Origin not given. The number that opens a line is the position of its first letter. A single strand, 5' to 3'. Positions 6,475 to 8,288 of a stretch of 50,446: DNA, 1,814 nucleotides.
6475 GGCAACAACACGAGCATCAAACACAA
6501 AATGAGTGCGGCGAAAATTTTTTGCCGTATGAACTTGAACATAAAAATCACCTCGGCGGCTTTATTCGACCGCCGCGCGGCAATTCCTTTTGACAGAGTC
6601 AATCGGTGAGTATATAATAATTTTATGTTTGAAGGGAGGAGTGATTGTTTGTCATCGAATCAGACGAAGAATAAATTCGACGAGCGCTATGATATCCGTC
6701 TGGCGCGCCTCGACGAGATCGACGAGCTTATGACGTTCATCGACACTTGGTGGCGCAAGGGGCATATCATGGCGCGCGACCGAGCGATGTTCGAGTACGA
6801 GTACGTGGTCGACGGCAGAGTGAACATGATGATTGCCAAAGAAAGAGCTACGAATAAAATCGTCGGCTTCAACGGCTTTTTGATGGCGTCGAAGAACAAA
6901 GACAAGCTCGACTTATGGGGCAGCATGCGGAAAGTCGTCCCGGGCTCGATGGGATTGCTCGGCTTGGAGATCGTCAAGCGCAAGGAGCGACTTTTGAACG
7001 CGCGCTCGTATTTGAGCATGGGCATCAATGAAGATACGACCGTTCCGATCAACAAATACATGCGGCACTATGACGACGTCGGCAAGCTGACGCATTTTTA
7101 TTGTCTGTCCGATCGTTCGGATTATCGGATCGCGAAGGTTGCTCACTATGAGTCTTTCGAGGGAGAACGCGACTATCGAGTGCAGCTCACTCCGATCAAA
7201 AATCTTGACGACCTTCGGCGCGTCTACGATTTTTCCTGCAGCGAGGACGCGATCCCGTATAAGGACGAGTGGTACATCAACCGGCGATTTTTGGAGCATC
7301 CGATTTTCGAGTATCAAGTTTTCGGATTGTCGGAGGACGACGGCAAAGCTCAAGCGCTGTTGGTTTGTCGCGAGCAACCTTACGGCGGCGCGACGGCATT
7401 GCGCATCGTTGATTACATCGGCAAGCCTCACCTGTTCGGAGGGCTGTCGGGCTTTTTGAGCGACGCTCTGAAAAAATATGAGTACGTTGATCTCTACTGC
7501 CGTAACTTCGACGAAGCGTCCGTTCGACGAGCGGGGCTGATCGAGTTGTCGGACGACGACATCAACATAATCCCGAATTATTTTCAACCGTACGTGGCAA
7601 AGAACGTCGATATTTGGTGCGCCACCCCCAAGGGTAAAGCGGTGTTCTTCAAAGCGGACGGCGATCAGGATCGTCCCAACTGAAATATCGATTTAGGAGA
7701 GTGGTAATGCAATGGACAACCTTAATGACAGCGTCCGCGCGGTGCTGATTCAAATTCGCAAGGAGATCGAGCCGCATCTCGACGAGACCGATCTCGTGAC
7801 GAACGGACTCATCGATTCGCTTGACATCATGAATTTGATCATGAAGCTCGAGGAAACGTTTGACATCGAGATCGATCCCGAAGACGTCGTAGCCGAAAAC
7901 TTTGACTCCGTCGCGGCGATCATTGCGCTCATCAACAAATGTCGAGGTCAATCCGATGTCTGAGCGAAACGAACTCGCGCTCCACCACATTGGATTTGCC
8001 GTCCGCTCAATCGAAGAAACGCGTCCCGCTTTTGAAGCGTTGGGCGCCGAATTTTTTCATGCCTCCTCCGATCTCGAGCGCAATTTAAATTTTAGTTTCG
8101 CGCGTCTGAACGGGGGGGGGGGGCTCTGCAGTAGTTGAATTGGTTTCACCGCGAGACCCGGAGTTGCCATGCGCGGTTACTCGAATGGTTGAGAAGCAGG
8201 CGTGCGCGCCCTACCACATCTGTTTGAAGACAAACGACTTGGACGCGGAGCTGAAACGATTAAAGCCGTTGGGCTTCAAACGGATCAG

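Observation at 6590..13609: Uncharacterised carrier-protein-dependent operon combining an adenylating enzyme, two QueC-like ATPases and a CitC-like nucleotidyltransferase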

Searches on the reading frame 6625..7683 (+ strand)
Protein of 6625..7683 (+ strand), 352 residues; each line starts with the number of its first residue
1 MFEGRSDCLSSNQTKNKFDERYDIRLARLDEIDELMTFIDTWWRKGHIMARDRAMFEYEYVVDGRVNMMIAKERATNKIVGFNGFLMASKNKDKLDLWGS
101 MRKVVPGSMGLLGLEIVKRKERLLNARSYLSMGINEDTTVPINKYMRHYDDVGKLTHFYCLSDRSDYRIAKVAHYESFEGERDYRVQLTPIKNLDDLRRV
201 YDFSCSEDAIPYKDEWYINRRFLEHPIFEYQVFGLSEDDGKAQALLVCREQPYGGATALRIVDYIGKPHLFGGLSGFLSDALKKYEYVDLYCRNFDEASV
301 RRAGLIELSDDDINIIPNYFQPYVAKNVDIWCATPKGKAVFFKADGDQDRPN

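Call 3: search_protein_families(library=pfam, proteins=[window:6625-7683:+], max_evalue=0.01)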
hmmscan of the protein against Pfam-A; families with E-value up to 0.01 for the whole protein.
window:6625-7683:+ (352 aa): 0 families

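Call 4: search_protein_families(library=ncbifam, proteins=[window:6625-7683:+], max_evalue=0.01)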
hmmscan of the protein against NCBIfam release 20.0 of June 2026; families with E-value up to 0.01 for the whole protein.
window:6625-7683:+ (352 aa): 0 families

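Call 12: search_protein_families(library=padloc, proteins=[window:6649-7683:+], max_evalue=0.01)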
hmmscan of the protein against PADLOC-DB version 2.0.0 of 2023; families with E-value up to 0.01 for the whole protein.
window:6649-7683:+ (344 aa): 0 families

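Call 28: find_homologous_proteins(query=window:6649-7683:+)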
Query window:6649-7683:+ (344 aa): 463 proteins with E <= 0.001 among 2207 candidates; the best 120 are listed.
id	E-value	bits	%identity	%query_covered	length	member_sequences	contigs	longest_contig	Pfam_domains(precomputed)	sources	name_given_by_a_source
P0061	2.1e-235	799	100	100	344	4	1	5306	-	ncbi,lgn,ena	-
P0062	1.7e-149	516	64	98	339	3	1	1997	-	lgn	-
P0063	3.8e-149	515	64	98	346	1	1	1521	-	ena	-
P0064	9.7e-147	507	64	98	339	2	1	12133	-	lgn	-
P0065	1.6e-146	506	63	98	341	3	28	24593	-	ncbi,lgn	-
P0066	1.8e-145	503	61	98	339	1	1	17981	-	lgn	-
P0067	3.6e-144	499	61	98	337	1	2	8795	-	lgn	-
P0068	1.1e-143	497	63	98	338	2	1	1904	-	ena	-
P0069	8.1e-141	487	61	98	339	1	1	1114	-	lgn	-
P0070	2.3e-140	486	61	98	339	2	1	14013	-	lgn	-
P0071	2.6e-139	483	61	98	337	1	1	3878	-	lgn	-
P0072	5.2e-139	482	61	98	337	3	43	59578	-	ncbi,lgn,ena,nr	ncbi:MAG: hypothetical protein OSJ62_06550 [Lachnospiraceae bacterium]|nr:hypothetical protein [Lach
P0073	2.7e-138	479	62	98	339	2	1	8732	-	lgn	-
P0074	3.4e-138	479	60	98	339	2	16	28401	-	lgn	-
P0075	6.8e-138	478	59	99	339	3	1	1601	-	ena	-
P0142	2.0e-82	295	44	98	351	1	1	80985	-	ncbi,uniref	ncbi:hypothetical protein AAGS61_19030 [Lysinibacillus sp. KU-BSD001]|uniref:hypothetical protein n=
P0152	1.0e-81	293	44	98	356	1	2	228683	-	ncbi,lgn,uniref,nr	ncbi:hypothetical protein J19TS2_18540 [Cohnella xylanilytica]|uniref:hypothetical protein n=1 Tax=C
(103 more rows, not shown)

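Call 31: search_solved_structures(query=A2, max_evalue=10)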
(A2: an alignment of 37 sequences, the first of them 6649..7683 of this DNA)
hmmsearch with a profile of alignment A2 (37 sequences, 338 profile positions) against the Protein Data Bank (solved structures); distinct sequences matched with E-value up to 10: 1.
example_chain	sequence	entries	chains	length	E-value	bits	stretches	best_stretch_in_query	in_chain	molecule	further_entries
2qmu_B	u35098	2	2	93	0.45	13.2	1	234-319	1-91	Translation initiation factor 2 alpha subunit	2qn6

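Call 39: predict_structure(alignment_id=A2)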
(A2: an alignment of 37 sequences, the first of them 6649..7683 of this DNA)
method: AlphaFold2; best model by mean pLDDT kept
length: 344 residues; sequences in the alignment: 37
mean_pLDDT: 92.0   pTM: 0.89
mean pLDDT of the five models: 92.0, 91.9, 91.4, 91.2, 90.8
residues with pLDDT >= 90: 271; 70-90: 60; 50-70: 5; < 50: 8
segments of 3 or more residues with pLDDT < 50: 1-4, 341-344
pLDDT, mean of each block of 10 residues (from residue 1): 64 97 98 92 96 96 98 96 93 91 92 89 88 90 94 95 93 93 98 95 96 95 96 94 94 97 98 98 97 97 87 80 90 81 41
secondary structure, 60 per line:
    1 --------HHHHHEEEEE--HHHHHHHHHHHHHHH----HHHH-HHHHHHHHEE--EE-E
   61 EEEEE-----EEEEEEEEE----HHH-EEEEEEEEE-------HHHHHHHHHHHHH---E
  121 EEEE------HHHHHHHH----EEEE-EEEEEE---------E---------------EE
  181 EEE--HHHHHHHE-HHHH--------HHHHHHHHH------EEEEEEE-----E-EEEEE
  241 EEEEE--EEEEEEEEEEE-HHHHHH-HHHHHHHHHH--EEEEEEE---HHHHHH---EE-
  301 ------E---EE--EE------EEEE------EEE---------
elements in order: H9-13 E14-18 H21-35 H40-43 H45-52 E60-65 E71-79 E88-96 H104-116 E120-124 H131-138 E143-146 E148-153 E179-183 H186-192 H195-198 H207-215 E222-228 E236-245 E248-258 H260-265 H267-276 E279-285 H289-294 E323-326 E333-335

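Call 43: fold_search(model_id=the predicted structure, library=pdb)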
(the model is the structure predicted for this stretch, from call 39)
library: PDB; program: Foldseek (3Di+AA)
matches with E <= 10: 957; with E <= 0.001: 235
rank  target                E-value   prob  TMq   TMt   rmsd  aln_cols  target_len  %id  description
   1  6may_C                9.8e-10  1.00  0.45  0.42   8.9       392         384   10  Crystal structure of N-myristoyl transferase (NMT) G386E mutant from Plasmodium vivax (released 2019-06-05)
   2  6b1l_A                1.2e-09  1.00  0.46  0.43   8.6       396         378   10  Crystal structure of glycylpeptide N-tetradecanoyltransferase from Plasmodium vivax in complex with inhibitor IMP-0001 (released 2018-09-26)
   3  1iyl_A                1.3e-09  1.00  0.49  0.45   8.3       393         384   10  Crystal Structure of Candida albicans N-myristoyltransferase with Non-peptidic Inhibitor (released 2002-12-30)
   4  6maz_A                1.3e-09  1.00  0.46  0.42   8.8       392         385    9  Crystal structure of N-myristoyl transferase (NMT) G386E mutant from Plasmodium vivax in complex with inhibitor IMP-03 (released 2019-06-05)
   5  6rfx_D                2.1e-09  1.00  0.52  0.45   6.6       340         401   11  Crystal structure of Eis2 from Mycobacterium abscessus (released 2019-07-10)
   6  5v0x_C                2.1e-09  1.00  0.45  0.43   8.7       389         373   10  Crystal structure of glycylpeptide N-tetradecanoyltransferase from Plasmodium vivax in complex with inhibitor IMP-0001 (released 2018-03-07)
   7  6tw5_CCC              2.1e-09  1.00  0.44  0.42   8.8       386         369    9  Plasmodium vivax N-myristoyltransferase with bound indazole inhibitor IMP-917 (released 2021-07-21)
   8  6maz_C                2.2e-09  1.00  0.45  0.42   8.7       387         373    9  Crystal structure of N-myristoyl transferase (NMT) G386E mutant from Plasmodium vivax in complex with inhibitor IMP-03 (released 2019-06-05)
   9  5v0w_C                2.4e-09  1.00  0.45  0.42   8.7       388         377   10  Crystal structure of glycylpeptide N-tetradecanoyltransferase from Plasmodium vivax in complex with inhibitor IMP-0001 (released 2018-03-07)
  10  2hv2_D                2.8e-09  1.00  0.52  0.47   8.0       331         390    9  Crystal Structure of Conserved Protein of Unknown Function from Enterococcus faecalis V583 at 2.4 A Resolution, Probab (released 2006-08-29)
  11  6mb1_C                2.8e-09  1.00  0.45  0.42   8.7       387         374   10  Crystal structure of N-myristoyl transferase (NMT) from Plasmodium vivax in complex with inhibitor IMP-1002 (released 2019-06-05)
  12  6rfy_D                3.0e-09  1.00  0.50  0.43   7.0       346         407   11  Crystal structure of Eis2 form Mycobacterium abscessus (released 2019-07-10)
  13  6may_A                3.0e-09  1.00  0.45  0.42   8.8       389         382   10  Crystal structure of N-myristoyl transferase (NMT) G386E mutant from Plasmodium vivax (released 2019-06-05)
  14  6may_B                3.2e-09  1.00  0.45  0.43   8.7       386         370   10  Crystal structure of N-myristoyl transferase (NMT) G386E mutant from Plasmodium vivax (released 2019-06-05)
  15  1nmt_A                3.4e-09  1.00  0.49  0.44   7.3       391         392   10  N-MYRISTOYL TRANSFERASE FROM CANDIDA ALBICANS AT 2.45 A (released 1999-01-13)
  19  2hv2_C                4.5e-09  1.00  0.52  0.47   8.2       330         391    9  Crystal Structure of Conserved Protein of Unknown Function from Enterococcus faecalis V583 at 2.4 A Resolution, Probab (released 2006-08-29)
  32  2hv2_A                8.1e-09  1.00  0.53  0.48   7.9       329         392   10  Crystal Structure of Conserved Protein of Unknown Function from Enterococcus faecalis V583 at 2.4 A Resolution, Probab (released 2006-08-29)
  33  2hv2_F                8.1e-09  1.00  0.50  0.45   8.2       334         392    9  Crystal Structure of Conserved Protein of Unknown Function from Enterococcus faecalis V583 at 2.4 A Resolution, Probab (released 2006-08-29)
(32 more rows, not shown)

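Call 49: find_encoding_contigs(protein=P0061, flank=10000, max_places=6)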
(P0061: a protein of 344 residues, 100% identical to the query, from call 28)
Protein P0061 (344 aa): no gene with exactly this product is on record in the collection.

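Call 71: find_encoding_contigs(protein=P0152, flank=10000, max_places=1)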
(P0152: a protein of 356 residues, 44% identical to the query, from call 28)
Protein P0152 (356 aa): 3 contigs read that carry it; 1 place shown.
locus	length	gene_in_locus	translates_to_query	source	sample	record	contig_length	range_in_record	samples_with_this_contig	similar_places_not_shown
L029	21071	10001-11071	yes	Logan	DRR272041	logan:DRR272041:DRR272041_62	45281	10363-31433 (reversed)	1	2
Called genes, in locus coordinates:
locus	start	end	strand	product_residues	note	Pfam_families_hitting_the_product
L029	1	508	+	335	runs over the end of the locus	PF00106:adh_short (weak), PF01073:3Beta_HSD, PF01370:Epimerase, PF02719:Polysacc_synt_2, PF04321:RmlD_sub_bind, PF07993:NAD_binding_4, PF13460:NAD_binding_10, PF16363:GDP_Man_Dehyd, +1 more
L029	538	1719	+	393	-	PF01041:DegT_DnrJ_EryC1, PF00155:Aminotran_1_2 (weak)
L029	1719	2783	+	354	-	PF01041:DegT_DnrJ_EryC1 (weak)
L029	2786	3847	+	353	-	PF02388:FemAB (faint), PF04339:FemAB_like (weak), PF13480:Acetyltransf_6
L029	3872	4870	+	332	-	PF03102:NeuB, PF08666:SAF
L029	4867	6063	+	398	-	PF02350:Epimerase_2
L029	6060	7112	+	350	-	PF00571:CBS, PF00483:NTP_transferase, PF12804:NTP_transf_3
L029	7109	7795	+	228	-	PF02348:CTP_transf_3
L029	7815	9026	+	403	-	PF13524:Glyco_trans_1_2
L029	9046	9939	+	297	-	PF01522:Polysacc_deac_1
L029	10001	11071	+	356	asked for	-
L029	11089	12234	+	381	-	PF22674:C2185-like_N (weak), PF05050:Methyltransf_21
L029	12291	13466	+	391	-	PF01408:GFO_IDH_MocA, PF02894:GFO_IDH_MocA_C (weak), PF22725:GFO_IDH_MocA_C3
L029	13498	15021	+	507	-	PF00501:AMP-binding, PF13193:AMP-binding_C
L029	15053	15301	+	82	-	-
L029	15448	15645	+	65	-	PF00313:CSD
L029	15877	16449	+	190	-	PF02482:Ribosomal_S30AE, PF16321:Ribosom_S30AE_C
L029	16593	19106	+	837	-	PF07517:SecA_DEAD, PF00270:DEAD (faint), PF01043:SecA_PP_bind, PF21090:P-loop_SecA, PF07516:SecA_SW, PF02810:SEC-C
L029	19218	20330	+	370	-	PF03462:PCRF, PF00472:RF-1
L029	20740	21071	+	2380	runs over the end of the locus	PF16561:AMPK1_CBM (faint), PF00041:fn3 (faint), PF22058:X25_BaPul_like, PF00128:Alpha-amylase, PF22460:Neopullulanase-like_C (faint), PF25833:Fn3_SaeA_3rd (faint), PF00395:SLH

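Call 72: find_encoding_contigs(protein=P0142, flank=10000, max_places=1)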
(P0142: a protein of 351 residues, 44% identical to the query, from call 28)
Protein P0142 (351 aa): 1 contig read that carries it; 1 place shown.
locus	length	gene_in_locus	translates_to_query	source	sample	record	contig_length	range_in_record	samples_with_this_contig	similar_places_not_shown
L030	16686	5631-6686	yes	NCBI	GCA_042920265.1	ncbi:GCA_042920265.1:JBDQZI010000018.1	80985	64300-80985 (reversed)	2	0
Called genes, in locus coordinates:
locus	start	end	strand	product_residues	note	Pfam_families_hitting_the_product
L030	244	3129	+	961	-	PF11144:DUF2920, PF01973:MptE-like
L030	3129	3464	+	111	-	PF26154:DUF8042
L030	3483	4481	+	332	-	PF00106:adh_short (weak), PF01073:3Beta_HSD, PF01370:Epimerase, PF02719:Polysacc_synt_2, PF04321:RmlD_sub_bind, PF07993:NAD_binding_4, PF13460:NAD_binding_10, PF16363:GDP_Man_Dehyd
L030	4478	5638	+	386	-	PF01041:DegT_DnrJ_EryC1, PF00155:Aminotran_1_2 (weak)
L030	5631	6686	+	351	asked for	-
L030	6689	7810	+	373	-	PF22674:C2185-like_N, PF05050:Methyltransf_21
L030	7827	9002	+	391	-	PF01408:GFO_IDH_MocA, PF02894:GFO_IDH_MocA_C (weak), PF22725:GFO_IDH_MocA_C3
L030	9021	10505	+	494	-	PF00501:AMP-binding, PF13193:AMP-binding_C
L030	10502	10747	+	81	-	-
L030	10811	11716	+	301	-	PF01522:Polysacc_deac_1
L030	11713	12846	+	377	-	PF02350:Epimerase_2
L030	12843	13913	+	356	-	PF03102:NeuB, PF08666:SAF (weak)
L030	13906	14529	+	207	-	PF17836:PglD_N, PF25087:GMPPB_C (faint), PF25084:LbH_EIF2B (faint), PF00132:Hexapep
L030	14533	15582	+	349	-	PF00571:CBS (faint), PF00483:NTP_transferase, PF12804:NTP_transf_3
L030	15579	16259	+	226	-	PF02348:CTP_transf_3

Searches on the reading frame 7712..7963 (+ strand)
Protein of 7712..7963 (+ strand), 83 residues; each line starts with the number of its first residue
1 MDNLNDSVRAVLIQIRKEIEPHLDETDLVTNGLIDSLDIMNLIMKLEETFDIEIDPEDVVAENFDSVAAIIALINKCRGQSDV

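Call 3: search_protein_families(library=pfam, proteins=[window:7712-7963:+], max_evalue=0.01)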
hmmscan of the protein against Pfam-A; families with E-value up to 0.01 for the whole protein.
window:7712-7963:+ (83 aa): 2 families
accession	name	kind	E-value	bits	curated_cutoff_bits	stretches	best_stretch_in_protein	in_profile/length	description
PF00550.31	PP-binding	-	2.9e-07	31.1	20.8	1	24-74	20-67/67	Phosphopantetheine attachment site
PF14573.12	PP-binding_2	-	0.00032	21.3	32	1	23-78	35-88/96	Acyl-carrier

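Call 4: search_protein_families(library=ncbifam, proteins=[window:7712-7963:+], max_evalue=0.01)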
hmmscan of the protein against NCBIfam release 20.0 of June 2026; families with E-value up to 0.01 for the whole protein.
window:7712-7963:+ (83 aa): 14 families
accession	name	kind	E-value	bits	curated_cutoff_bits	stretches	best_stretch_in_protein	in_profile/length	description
TIGR00517.1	acyl_carrier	equivalog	1.2e-09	37.9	70.45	1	33-76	34-75/77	acyl carrier protein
NF002148.0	PRK00982.1-2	subfamily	1.6e-09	37.4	71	1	26-76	28-76/79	acyl carrier protein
NF058660.1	cispen_ACP_AmcB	equivalog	4.4e-09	36.4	80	1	28-78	29-79/80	cispentacin biosynthesis acyl carrier protein AmcB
NF052616.1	ACP_for_OlsHI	equivalog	6.7e-09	36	130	1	23-76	26-79/83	ornithine lipid biosynthesis acyl carrier protein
NF002150.0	PRK00982.1-4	subfamily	3.3e-08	33.7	66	1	30-76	33-77/80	acyl carrier protein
NF005480.0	PRK07081.1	equivalog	3.6e-08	33.2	72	1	15-78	15-77/83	acyl carrier protein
NF003464.0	PRK05087.1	equivalog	6.9e-08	32.4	68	1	21-76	22-76/78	D-alanine--poly(phosphoribitol) ligase subunit DltC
NF002149.0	PRK00982.1-3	equivalog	1.8e-07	31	106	1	3-76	3-75/78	acyl carrier protein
NF002151.0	PRK00982.1-5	equivalog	4.4e-07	29.9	92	1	5-76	5-75/78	acyl carrier protein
NF006031.0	PRK08172.1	equivalog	3.4e-06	27.6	76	1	15-76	17-76/82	acyl carrier protein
NF005798.0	PRK07639.1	equivalog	2.3e-05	24.7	100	1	27-83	31-87/91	petrobactin biosynthesis protein AsbD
TIGR01688.1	dltC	equivalog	0.00048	20.2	52.35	1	26-73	23-70/73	D-alanine--poly(phosphoribitol) ligase subunit 2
NF002147.0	PRK00982.1-1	equivalog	0.00067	19.4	84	1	33-77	38-80/83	acyl carrier protein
NF009104.0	PRK12449.1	equivalog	0.0017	18.3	70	1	25-71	28-72/80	acyl carrier protein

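Call 12: search_protein_families(library=padloc, proteins=[window:7712-7963:+], max_evalue=0.01)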
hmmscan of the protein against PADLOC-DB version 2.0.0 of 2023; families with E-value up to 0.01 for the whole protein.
window:7712-7963:+ (83 aa): 0 families

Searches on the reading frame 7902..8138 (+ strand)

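Call 3: search_protein_families(library=pfam, proteins=[window:7902-8138:+], max_evalue=0.01)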
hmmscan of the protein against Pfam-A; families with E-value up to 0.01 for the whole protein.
window:7902-8138:+ (78 aa): 1 family
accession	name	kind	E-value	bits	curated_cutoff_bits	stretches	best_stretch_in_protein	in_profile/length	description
PF13669.12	Glyoxalase_4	-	0.00064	20.4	27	1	28-72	1-46/109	Glyoxalase/Bleomycin resistance protein/Dioxygenase superfamily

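Call 4: search_protein_families(library=ncbifam, proteins=[window:7902-8138:+], max_evalue=0.01)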
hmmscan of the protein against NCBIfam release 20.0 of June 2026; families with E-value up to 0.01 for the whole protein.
window:7902-8138:+ (78 aa): 0 families
